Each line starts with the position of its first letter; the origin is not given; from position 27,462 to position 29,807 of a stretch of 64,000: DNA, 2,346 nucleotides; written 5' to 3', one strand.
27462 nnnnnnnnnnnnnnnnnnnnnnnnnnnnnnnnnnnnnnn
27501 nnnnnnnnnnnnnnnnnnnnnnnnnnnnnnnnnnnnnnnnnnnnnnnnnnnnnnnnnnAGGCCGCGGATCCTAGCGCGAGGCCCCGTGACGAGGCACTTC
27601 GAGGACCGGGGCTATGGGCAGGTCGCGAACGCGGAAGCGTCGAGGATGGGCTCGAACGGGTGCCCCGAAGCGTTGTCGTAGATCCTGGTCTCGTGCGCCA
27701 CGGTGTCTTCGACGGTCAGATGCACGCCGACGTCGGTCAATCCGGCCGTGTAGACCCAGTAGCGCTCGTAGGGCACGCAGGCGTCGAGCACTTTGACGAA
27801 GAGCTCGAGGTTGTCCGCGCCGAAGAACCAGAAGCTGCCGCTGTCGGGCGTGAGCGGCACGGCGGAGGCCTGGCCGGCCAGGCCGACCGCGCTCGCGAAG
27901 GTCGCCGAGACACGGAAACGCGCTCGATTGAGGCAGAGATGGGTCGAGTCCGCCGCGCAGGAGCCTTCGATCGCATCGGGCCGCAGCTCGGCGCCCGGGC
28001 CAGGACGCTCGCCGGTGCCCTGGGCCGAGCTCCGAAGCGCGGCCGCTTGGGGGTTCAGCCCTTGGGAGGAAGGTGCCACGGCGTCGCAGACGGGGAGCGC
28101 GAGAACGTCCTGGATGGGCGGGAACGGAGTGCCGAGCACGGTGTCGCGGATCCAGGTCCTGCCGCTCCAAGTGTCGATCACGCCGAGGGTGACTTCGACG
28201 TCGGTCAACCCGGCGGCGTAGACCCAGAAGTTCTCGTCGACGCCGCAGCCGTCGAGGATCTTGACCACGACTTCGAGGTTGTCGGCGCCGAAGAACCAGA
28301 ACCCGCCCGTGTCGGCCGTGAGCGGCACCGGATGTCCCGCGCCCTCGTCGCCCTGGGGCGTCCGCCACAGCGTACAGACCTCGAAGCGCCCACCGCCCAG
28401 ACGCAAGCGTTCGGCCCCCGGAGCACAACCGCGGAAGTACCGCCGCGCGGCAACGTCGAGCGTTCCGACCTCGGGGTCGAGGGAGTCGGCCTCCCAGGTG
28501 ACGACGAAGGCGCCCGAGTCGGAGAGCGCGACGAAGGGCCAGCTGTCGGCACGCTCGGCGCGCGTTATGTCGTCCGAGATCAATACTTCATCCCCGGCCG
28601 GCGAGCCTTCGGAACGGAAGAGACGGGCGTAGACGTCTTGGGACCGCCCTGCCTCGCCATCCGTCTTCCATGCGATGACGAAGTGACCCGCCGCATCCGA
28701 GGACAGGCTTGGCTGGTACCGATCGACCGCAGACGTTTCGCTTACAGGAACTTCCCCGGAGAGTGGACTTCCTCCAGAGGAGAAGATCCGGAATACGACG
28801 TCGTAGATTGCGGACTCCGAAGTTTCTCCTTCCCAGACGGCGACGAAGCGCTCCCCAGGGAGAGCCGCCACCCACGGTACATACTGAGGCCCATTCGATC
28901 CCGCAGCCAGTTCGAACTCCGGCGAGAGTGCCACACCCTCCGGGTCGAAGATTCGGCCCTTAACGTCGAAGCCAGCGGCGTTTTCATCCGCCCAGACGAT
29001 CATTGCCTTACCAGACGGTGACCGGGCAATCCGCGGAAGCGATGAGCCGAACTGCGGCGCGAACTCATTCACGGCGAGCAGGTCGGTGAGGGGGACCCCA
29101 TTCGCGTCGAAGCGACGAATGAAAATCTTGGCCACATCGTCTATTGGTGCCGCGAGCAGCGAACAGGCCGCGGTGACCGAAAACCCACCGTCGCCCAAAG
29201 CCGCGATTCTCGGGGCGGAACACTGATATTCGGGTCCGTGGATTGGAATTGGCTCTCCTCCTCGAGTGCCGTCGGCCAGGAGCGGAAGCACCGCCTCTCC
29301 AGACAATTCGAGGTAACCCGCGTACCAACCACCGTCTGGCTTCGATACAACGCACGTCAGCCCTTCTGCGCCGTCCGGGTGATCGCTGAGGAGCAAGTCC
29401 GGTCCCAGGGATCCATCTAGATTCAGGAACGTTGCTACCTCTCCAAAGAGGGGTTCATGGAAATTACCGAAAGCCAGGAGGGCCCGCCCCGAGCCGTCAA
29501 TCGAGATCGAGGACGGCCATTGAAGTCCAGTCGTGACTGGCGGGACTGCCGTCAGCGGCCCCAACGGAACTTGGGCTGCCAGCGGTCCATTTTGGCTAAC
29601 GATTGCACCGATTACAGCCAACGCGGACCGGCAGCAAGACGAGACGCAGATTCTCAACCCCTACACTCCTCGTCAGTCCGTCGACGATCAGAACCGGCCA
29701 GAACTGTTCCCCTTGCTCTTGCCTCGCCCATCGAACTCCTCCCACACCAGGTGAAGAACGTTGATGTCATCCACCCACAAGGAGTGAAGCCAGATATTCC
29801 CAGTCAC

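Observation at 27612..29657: Gene straddling the compositional boundary: apparent in-frame fusion of a foreign repeat N-terminus to native C-terminal domains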

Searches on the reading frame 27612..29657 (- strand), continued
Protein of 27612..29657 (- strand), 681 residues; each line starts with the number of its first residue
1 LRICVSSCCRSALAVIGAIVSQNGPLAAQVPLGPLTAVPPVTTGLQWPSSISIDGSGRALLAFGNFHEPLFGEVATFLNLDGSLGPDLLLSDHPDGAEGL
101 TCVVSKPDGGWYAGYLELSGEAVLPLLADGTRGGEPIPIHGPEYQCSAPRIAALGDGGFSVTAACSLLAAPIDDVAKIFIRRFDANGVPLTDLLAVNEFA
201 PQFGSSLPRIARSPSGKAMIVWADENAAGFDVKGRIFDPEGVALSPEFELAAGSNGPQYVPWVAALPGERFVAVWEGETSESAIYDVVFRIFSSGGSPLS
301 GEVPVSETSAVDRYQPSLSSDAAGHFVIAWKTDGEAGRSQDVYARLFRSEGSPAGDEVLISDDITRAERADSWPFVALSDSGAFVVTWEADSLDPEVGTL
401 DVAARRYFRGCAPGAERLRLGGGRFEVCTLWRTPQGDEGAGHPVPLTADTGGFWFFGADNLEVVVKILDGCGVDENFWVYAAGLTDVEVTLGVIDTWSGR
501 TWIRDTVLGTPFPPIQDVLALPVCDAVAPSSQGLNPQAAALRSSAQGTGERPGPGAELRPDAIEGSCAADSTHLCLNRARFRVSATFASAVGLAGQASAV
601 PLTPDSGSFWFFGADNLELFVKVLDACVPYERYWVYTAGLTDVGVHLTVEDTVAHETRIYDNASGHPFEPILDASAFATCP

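Call 39: fold_search(model_id=the predicted structure, library=pdb)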
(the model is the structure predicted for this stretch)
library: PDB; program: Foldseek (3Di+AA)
matches with E <= 10: 1000; with E <= 0.001: 445
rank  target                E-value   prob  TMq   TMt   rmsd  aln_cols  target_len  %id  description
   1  7esn_A                1.2e-09  1.00  0.36  0.52   7.8       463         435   11  Crystal structure of a L-rhamnose-alpha-1,4-D-glucuronate lyase from Fusarium oxysporum 12S, H105F Rha-GlcA complex (released 2021-08-04)
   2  5hx0_B                6.7e-09  1.00  0.35  0.59   8.5       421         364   12  Crystal structure of unknown function protein Dfer_1899 fromDyadobacter fermentans DSM 18053 (released 2016-02-17)
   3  7esl                  1.2e-08  1.00  0.37  0.55   8.3       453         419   12  Crystal structure of a L-rhamnose-alpha-1,4-D-glucuronate lyase from Fusarium oxysporum 12S, N247A N-glycan free form (released 2021-08-04)
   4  7esk_A                1.9e-08  1.00  0.36  0.54   8.3       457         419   12  Crystal structure of a L-rhamnose-alpha-1,4-D-glucuronate lyase from Fusarium oxysporum 12S, Ligand free form (released 2021-08-04)
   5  5mum                  2.8e-08  1.00  0.40  0.64   6.1       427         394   10  Glycoside Hydrolase BACINT_00347 (released 2017-04-26)
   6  5hx0_A                2.8e-08  1.00  0.34  0.58   9.1       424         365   11  Crystal structure of unknown function protein Dfer_1899 fromDyadobacter fermentans DSM 18053 (released 2016-02-17)
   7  8ptx_A                8.3e-08  1.00  0.33  0.21  18.1       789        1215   10  Cryo-EM structure of human Elp123 in complex with tRNA, acetyl-CoA, 5'-deoxyadenosine and methionine (released 2024-04-17)
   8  4irt                  9.1e-08  1.00  0.39  0.62   6.4       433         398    9  Crystal structure of a putative neuraminidase (BACOVA_03493) from Bacteroides ovatus ATCC 8483 at 1.74 A resolution (released 2013-03-13)
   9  5mul                  1.0e-07  1.00  0.38  0.64   6.3       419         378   10  Glycoside Hydrolase BT3686 bound to Glucuronic Acid (released 2017-04-26)
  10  5muk                  1.3e-07  1.00  0.38  0.64   6.2       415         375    9  Glycoside Hydrolase BT3686 (released 2017-04-26)
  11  3h6j                  1.5e-07  1.00  0.26  0.38  13.3       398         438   12  Crystal structure of a putative neuraminidase from Pseudomonas aeruginosa (released 2009-05-12)
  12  8bbe_E                1.8e-07  1.00  0.37  0.24  19.8       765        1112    8  Structure of the IFT-A complex; IFT-A2 module (released 2022-12-21)
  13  5nop_B                2.3e-07  1.00  0.29  0.43  10.5       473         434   11  Structure of Mojiang virus attachment glycoprotein (released 2017-07-19)
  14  5z5d                  2.3e-07  1.00  0.27  0.35  19.8       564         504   12  Crystal structure of a thermostable glycoside hydrolase family 43 {beta}-1,4-xylosidase from Geobacillus thermoleovorans (released 2018-04-25)
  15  5uw6_D                3.4e-07  1.00  0.31  0.30  14.8       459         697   12  PCY1 in Complex with Follower Peptide and Covalent Inhibitor ZPP (released 2017-05-31)
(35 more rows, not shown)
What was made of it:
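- On Beta-propeller fold (7 blades): The top Foldseek PDB hits are 7-bladed propellers (call 39).
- Foldseek matches 7-bladed propellers (call 39).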

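Call 41: find_related_loci(query=A2, collection=genome_contigs, flank=6000)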
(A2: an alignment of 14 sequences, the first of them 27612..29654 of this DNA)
Query A2 (680 aa) in genome_contigs; peptide patterns used: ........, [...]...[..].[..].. (x = any residue, [..] = any of these).
94 stretches matched a pattern; 14 encode a relative of the query (tblastn E <= 1e-3); 14 distinct loci.
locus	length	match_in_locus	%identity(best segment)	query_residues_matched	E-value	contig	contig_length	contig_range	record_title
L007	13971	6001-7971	47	25-680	2e-174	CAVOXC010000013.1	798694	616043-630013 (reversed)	MAG: uncultured Acidobacteriota bacterium isolate MFD09964.bin.2.193 genome assembly, contig: contig_663, whole genome s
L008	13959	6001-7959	45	25-679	1e-162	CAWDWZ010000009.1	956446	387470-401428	MAG: Thermoanaerobaculia bacterium isolate MFD05942.bin.2.306 genome assembly, contig: contig_721, whole genome shotgun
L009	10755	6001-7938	44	25-674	9e-158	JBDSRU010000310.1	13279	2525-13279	MAG: Thermoanaerobaculia bacterium isolate cluster1_bin.518 k127_10479602, whole genome shotgun sequence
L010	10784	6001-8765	39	27-679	4e-123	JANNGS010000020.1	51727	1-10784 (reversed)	MAG: Thermoanaerobaculia bacterium isolate SOY_6_C_metabat_392 SOY_6_C_k141_5249902, whole genome shotgun sequence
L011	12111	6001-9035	39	9-679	1e-122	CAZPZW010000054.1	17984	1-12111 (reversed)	MAG TPA_asm: uncultured Thermoanaerobaculia bacterium isolate SRP173033_co2_58 genome assembly, contig: NODE_1314_length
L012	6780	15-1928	39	40-679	4e-120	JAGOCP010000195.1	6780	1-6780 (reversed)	MAG: Thermoanaerobaculia bacterium isolate Go_SlAct_bin_66 Go_SlAct_65927_length_6780_cov_7.613558, whole genome shotgun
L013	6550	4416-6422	36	9-679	1e-100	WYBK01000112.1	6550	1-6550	MAG: Acidobacteria bacterium isolate ACD1 k127_112384, whole genome shotgun sequence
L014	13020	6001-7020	35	348-664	3e-40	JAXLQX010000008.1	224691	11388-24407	MAG: Thermoanaerobaculia bacterium isolate STL-ACI14 C1.267.fa-8, whole genome shotgun sequence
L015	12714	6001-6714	39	410-663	2e-37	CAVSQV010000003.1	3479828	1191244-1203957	MAG: uncultured Acidobacteriota bacterium isolate MFD05747.bin.2.183 genome assembly, contig: contig_1717, whole genome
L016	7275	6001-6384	44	410-680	9e-23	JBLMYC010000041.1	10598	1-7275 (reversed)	MAG: Acidobacteriota bacterium isolate MAG239 PRJNA957066_bin21_renamed_40, whole genome shotgun sequence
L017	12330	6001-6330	45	410-676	2e-21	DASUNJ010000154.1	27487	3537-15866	MAG TPA_asm: Thermoanaerobaculia bacterium isolate SMAG_U1597 k141_547438, whole genome shotgun sequence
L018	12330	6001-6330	44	410-676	4e-20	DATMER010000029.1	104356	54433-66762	MAG TPA_asm: Thermoanaerobaculia bacterium isolate SMAG_U13441 k141_58848, whole genome shotgun sequence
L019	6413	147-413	46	417-661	3e-16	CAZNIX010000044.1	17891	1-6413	MAG TPA_asm: uncultured Thermoanaerobaculia bacterium isolate binchicken_co395_33 genome assembly, contig: NODE_638_leng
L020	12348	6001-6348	48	422-680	5e-16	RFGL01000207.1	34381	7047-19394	MAG: Acidobacteria bacterium isolate J023 k99_654320, whole genome shotgun sequence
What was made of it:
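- On Mosaic gene by intragenic homologous recombination: The window genome is not among the GTDB representatives scanned (call 41).
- Tried and rejected: I repeated it with the 14-sequence alignment A2 (call 41).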

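Call 53: search_solved_structures(query=A2, max_evalue=1)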
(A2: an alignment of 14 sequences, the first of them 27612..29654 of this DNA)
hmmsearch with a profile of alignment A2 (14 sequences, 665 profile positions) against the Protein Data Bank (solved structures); distinct sequences matched with E-value up to 1: 1.
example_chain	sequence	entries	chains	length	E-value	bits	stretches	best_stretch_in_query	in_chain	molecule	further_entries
2gpz_A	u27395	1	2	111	0.81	11.3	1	243-302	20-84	transthyretin-like protein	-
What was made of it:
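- Tried and rejected: It gave only a chance hit at E=0.81 (call 53).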

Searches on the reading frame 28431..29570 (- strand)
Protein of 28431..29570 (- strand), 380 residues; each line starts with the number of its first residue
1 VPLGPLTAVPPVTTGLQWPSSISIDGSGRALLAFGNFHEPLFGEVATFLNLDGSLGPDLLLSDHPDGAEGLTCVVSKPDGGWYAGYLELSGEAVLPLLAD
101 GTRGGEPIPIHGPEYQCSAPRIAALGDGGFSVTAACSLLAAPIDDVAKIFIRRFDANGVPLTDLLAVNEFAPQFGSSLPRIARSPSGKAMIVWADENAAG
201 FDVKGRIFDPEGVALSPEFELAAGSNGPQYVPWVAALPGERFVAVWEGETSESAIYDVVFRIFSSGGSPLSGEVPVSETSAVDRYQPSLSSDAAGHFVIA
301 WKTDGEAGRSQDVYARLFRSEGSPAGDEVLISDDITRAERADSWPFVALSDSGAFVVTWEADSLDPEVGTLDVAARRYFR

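Call 33: find_homologous_proteins(query=window:28584-29570:-, max_evalue=0.001)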
Query window:28584-29570:- (329 aa): 11 proteins with E <= 0.001 among 8000 candidates.
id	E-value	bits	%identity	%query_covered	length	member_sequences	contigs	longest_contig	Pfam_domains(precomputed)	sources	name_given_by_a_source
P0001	1.0e-126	441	100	62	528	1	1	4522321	-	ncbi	ncbi:MAG: hypothetical protein U0X73_15180 [Thermoanaerobaculia bacterium]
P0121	3.8e-58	215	27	99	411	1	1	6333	-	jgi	-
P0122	1.1e-39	155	25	68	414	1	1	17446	PF23157.2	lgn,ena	-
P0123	4.0e-39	153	30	55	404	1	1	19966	-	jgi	-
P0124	1.0e-24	105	28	55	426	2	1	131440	-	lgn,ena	-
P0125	2.1e-22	98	30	71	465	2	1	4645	-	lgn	-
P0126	4.4e-18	84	29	34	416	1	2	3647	-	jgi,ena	-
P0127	6.6e-9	53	27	67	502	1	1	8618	PF14252.12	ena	-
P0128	2.4e-7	48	27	68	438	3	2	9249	-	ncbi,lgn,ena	-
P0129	3.2e-6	45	26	67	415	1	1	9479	-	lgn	-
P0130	4.0e-5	41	28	43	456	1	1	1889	-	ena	-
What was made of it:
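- On Chimeric ORF or new domain fusion created at an island insertion junction: Propeller-only proteins are more distant, at 25-30% identity (call 33).
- Propeller-only proteins are more distant than the fused homologues (call 33).
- Tried and rejected: It found only remote propeller-only proteins of ~410 aa and missed the fused homologues because of the word filter (call 33).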

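Call 59: search_protein_families(library=pfam, proteins=[window:28431-29570:-], max_evalue=1)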
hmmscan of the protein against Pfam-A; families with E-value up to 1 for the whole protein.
window:28431-29570:- (380 aa): 0 families
